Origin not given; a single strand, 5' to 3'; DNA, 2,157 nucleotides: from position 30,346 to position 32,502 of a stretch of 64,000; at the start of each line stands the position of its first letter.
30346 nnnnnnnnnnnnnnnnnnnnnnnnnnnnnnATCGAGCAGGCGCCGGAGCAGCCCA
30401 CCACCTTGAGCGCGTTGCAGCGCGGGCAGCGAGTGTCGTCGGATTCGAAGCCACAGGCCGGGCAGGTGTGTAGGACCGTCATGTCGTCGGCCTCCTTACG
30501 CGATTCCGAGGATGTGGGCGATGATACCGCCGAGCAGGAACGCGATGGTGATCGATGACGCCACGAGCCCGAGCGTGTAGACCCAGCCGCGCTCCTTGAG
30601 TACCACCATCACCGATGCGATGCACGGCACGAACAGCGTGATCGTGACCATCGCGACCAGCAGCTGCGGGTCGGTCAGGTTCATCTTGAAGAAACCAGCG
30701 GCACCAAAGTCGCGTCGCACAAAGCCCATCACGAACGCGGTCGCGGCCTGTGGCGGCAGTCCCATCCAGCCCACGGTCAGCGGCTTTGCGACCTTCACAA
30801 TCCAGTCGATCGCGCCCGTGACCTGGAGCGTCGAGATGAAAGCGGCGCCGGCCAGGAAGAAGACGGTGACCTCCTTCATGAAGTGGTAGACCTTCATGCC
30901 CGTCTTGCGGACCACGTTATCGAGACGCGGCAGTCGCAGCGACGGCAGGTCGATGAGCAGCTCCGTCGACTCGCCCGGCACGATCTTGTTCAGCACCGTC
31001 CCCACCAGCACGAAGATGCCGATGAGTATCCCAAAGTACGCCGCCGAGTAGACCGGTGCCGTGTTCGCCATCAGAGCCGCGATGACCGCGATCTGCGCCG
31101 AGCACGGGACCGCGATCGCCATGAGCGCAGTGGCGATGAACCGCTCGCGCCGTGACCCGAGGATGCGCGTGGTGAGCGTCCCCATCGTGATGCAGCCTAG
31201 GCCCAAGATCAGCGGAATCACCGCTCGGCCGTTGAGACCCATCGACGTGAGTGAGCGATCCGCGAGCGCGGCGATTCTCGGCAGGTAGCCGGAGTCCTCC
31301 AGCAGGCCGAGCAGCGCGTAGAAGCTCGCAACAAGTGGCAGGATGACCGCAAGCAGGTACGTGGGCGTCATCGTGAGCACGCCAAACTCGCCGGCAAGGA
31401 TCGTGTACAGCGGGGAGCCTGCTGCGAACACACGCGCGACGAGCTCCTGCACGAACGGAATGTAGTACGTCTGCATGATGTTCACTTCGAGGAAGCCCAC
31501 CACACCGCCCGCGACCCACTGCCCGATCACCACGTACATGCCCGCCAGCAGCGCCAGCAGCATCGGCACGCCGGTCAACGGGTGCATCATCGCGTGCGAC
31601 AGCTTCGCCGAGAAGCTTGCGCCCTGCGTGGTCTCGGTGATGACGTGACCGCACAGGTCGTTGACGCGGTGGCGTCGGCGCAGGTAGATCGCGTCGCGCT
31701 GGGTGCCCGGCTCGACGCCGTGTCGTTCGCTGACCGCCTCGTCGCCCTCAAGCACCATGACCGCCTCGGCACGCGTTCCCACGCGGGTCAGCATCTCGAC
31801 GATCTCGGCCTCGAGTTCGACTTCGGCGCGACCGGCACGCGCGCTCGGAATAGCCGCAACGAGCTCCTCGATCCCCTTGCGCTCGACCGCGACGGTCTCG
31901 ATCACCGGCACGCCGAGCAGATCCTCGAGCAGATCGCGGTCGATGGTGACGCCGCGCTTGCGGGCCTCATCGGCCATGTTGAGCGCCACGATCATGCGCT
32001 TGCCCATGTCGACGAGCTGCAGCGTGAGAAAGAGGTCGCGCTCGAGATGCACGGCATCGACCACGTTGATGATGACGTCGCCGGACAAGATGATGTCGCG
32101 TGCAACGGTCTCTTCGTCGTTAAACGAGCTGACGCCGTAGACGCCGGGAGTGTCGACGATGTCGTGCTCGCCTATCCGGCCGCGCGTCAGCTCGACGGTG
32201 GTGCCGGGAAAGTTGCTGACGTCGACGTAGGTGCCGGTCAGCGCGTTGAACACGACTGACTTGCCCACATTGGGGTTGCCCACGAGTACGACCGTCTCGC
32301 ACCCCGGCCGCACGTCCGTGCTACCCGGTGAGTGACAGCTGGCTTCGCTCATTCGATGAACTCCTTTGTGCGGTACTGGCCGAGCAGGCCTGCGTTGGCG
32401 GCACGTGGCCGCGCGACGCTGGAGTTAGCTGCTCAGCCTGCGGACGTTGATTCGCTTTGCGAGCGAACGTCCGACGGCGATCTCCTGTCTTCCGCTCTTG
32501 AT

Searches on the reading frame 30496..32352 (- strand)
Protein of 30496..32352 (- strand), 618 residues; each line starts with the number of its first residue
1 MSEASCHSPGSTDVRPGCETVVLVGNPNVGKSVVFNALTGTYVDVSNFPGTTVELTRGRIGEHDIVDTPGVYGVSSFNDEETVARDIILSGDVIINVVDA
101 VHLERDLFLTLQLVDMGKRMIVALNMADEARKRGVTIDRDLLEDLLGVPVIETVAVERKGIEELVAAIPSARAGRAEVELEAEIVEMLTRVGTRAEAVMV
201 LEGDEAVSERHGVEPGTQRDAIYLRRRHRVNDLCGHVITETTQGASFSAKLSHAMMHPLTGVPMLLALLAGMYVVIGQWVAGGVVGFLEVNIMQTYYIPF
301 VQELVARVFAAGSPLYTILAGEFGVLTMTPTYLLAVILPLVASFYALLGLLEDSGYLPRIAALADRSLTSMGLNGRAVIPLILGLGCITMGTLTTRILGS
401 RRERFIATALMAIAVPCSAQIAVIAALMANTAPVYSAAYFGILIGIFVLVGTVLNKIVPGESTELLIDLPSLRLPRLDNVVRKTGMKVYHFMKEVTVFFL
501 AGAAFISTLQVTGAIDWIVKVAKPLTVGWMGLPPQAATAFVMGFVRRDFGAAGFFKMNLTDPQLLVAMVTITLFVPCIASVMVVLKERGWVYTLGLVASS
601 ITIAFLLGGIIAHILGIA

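Call 8: search_protein_families(library=ncbifam, proteins=[window:30496-32352:-])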
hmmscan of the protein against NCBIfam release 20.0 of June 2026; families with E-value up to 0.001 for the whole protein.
window:30496-32352:- (618 aa): 19 families
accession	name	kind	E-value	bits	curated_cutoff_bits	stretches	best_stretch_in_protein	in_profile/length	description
TIGR00437.1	feoB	equivalog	4.6e-115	385.6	315.65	1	25-587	1-594/594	ferrous iron transport protein B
NF007105.0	PRK09554.1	equivalog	2.3e-56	191.4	683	1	20-509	5-529/772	Fe(2+) transporter permease subunit FeoB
NF000908.1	PRK00089.1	equivalog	3.2e-11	43.1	237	1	19-168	4-163/291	GTPase Era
TIGR03594.1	GTPase_EngA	equivalog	3.6e-11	42.7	306.7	1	20-171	2-159/432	ribosome biogenesis GTPase Der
TIGR00231.1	small_GTP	domain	1.1e-10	41.6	42.5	1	20-166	5-160/164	GTP-binding protein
TIGR03918.1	GTP_HydF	equivalog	3e-10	39.5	325.55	1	20-188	9-180/392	[FeFe] hydrogenase H-cluster maturation GTPase HydF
NF003255.0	PRK04213.1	equivalog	5.6e-09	35.6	164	1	20-75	11-66/204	GTP-binding protein EngB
TIGR03596.1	GTPase_YlqF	equivalog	1.5e-08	34.4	208.2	1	21-103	121-203/276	ribosome biogenesis GTPase YlqF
NF002828.0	PRK03003.1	equivalog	1.6e-07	30.3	631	1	11-165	206-376/477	ribosome biogenesis GTPase Der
NF007171.0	PRK09602.1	subfamily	2.1e-07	30.2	387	1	20-58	4-42/397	YchF-related putative GTPase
NF003661.0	PRK05291.1-3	equivalog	3.7e-07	29.8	380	1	14-176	213-374/448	tRNA uridine-5-carboxymethylaminomethyl(34) synthesis GTPase MnmE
TIGR03597.1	GTPase_YqeH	equivalog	6.2e-07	28.9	297.4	1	20-72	157-216/361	ribosome biogenesis GTPase YqeH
TIGR00450.1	mnmE_trmE_thdF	equivalog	6.4e-07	28.8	252.6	1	20-138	211-330/446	tRNA uridine-5-carboxymethylaminomethyl(34) synthesis GTPase MnmE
TIGR00436.1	era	equivalog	8e-07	28.7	116.25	1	21-166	3-157/270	GTPase Era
TIGR03598.1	GTPase_YsxC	equivalog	1.2e-06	28.4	124.45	1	20-81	20-83/186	ribosome biogenesis GTP-binding protein YihA/YsxC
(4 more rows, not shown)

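Call 9: search_protein_families(library=pfam, proteins=[window:30496-32352:-])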
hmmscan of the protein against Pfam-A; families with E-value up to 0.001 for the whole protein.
window:30496-32352:- (618 aa): 4 families
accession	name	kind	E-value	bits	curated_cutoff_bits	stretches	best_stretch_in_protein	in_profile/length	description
PF02421.24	FeoB_N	-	1.1e-54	184.6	27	1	20-168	2-156/156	Ferrous iron transport protein B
PF07670.19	Gate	-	3.6e-27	95.3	29.6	2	336-429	3-102/104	Nucleoside recognition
PF01926.29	MMR_HSR1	-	6.1e-19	68.6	21.9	1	20-125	1-112/113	50S ribosome-binding GTPase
PF07664.17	FeoB_C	-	6.9e-11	42.1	26.6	1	439-487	4-54/54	Ferrous iron transport protein B C terminus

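Call 52: find_encoding_contigs(protein=window:30496-32352:-, flank=2000, max_places=4)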
Protein window:30496-32352:- (618 aa): no gene with exactly this product is on record in the collection.
